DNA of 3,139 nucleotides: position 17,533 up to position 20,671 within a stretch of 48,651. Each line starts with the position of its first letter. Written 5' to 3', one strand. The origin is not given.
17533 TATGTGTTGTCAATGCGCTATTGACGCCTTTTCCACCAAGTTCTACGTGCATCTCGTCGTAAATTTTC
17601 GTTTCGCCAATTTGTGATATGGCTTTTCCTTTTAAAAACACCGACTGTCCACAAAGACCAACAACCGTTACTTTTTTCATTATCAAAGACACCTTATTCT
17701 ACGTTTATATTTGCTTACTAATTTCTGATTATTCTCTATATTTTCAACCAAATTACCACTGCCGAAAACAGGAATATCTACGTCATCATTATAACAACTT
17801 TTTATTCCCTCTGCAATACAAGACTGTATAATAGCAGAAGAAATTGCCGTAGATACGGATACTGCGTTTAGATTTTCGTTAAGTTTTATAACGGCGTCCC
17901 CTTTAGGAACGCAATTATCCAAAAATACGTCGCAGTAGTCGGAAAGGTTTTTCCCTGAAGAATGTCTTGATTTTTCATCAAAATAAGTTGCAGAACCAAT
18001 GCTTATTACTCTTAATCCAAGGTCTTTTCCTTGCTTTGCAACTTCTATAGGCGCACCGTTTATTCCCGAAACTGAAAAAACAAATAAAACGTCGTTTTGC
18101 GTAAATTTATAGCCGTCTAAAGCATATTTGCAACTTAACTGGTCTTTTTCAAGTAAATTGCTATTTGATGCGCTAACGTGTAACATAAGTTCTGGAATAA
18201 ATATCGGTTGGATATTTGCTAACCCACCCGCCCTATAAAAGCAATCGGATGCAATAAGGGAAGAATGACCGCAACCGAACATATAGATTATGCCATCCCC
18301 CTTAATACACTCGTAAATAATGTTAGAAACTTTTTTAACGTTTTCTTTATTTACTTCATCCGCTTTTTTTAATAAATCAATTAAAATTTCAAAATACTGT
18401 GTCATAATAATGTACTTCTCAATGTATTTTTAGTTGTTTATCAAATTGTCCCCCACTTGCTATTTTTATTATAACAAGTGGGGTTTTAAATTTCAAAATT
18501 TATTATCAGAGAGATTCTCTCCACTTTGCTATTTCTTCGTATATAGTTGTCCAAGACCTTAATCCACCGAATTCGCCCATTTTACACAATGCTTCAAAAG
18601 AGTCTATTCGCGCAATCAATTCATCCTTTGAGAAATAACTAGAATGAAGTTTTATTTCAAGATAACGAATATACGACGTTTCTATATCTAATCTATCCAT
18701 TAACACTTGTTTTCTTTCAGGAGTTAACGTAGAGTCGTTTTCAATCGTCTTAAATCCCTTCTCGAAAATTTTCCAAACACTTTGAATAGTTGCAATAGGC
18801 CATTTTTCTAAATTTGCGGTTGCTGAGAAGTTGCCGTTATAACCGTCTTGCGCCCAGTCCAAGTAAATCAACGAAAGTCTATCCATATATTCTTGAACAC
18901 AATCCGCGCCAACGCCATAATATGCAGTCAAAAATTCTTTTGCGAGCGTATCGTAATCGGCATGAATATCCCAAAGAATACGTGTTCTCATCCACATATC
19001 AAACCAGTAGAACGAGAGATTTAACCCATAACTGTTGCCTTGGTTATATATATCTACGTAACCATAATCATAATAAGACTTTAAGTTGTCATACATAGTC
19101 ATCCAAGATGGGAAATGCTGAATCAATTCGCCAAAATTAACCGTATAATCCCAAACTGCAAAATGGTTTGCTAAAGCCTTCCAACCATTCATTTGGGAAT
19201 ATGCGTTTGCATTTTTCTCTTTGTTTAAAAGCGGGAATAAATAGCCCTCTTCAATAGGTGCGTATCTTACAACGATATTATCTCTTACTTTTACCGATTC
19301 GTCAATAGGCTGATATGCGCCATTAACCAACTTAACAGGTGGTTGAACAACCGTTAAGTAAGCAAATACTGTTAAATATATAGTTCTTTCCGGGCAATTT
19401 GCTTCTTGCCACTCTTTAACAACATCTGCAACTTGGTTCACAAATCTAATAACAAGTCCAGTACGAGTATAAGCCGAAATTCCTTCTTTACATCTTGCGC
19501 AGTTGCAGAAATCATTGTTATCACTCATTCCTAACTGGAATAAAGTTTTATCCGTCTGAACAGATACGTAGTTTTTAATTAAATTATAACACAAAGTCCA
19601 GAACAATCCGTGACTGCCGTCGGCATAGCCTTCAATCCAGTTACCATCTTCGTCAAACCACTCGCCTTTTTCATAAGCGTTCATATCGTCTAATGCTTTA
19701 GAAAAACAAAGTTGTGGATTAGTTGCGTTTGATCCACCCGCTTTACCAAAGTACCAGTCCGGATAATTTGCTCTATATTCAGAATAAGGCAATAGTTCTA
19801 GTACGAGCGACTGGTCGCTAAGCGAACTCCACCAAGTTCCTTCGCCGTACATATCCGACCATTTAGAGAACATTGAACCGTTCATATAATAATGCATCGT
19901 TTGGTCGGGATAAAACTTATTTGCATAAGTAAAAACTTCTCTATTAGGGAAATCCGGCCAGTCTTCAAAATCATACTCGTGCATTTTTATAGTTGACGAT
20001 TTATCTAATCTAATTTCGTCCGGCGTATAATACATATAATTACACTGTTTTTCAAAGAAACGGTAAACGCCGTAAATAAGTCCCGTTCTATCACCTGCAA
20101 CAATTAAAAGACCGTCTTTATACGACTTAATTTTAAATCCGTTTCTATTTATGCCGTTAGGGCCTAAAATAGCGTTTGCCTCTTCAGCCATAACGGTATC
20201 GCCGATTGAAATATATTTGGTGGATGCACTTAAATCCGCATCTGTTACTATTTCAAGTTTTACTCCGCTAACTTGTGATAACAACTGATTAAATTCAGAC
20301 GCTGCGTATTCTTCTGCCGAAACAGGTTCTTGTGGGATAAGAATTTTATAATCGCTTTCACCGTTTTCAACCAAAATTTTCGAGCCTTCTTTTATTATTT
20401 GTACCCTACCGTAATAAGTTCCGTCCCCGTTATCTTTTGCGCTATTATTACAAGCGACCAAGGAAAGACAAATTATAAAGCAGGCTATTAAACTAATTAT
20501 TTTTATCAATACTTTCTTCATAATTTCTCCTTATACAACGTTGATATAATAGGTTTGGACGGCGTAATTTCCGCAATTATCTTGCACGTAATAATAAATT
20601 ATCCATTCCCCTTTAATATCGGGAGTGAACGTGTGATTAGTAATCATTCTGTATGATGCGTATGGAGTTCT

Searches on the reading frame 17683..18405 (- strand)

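Call 39: search_protein_families(library=pfam, proteins=[window:17683-18405:-], max_evalue=0.00001)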
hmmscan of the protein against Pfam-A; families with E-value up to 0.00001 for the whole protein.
window:17683-18405:- (240 aa): 1 family
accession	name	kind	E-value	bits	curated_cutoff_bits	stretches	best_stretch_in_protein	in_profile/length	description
PF13580.11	SIS_2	-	5.2e-39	133.9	27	1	3-138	1-138/138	SIS domain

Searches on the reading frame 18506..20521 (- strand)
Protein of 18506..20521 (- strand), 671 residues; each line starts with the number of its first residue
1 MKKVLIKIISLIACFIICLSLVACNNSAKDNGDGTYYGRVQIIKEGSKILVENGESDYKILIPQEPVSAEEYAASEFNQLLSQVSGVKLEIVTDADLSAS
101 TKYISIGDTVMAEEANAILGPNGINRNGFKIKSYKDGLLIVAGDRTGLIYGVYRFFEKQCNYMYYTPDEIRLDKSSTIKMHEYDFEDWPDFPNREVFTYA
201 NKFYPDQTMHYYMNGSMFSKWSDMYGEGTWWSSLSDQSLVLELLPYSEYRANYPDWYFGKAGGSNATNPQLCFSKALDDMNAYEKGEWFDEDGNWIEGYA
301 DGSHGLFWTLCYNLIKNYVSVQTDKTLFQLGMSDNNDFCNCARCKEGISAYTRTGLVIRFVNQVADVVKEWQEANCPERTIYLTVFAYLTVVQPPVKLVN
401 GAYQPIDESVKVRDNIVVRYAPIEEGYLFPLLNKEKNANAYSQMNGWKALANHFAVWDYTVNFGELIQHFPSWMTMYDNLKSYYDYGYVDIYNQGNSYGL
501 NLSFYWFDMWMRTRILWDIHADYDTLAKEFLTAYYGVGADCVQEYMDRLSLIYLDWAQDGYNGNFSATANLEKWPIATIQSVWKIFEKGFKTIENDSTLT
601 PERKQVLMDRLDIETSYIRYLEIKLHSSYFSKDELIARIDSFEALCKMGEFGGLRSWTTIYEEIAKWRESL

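Call 4: search_protein_families(library=pfam, proteins=[window:18506-20521:-], max_evalue=0.001)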
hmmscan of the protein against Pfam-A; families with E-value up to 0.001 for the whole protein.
window:18506-20521:- (671 aa): 2 families
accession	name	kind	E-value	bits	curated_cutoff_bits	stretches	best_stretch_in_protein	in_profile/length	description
PF16126.11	DUF4838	-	3.9e-42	145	26.6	1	312-547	106-325/325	Domain of unknown function (DUF4838)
PF03648.19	Glyco_hydro_67N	-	3.7e-05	24.4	24.3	1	68-155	31-120/120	Glycosyl hydrolase family 67 N-terminus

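Call 8: search_protein_families(library=ncbifam, proteins=[window:18506-20521:-], max_evalue=1)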
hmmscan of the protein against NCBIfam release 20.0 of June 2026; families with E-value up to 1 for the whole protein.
window:18506-20521:- (671 aa): 2 families
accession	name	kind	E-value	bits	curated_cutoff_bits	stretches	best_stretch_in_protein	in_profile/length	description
NF045961.1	MAG5150_fam_LP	equivalog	0.17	11.3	80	1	1-33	1-34/331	MAG5150 family histidine triad lipoprotein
NF050142.1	PG1828_fam_lipo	equivalog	0.22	12.3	50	1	1-30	1-25/59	PG1828 family lipoprotein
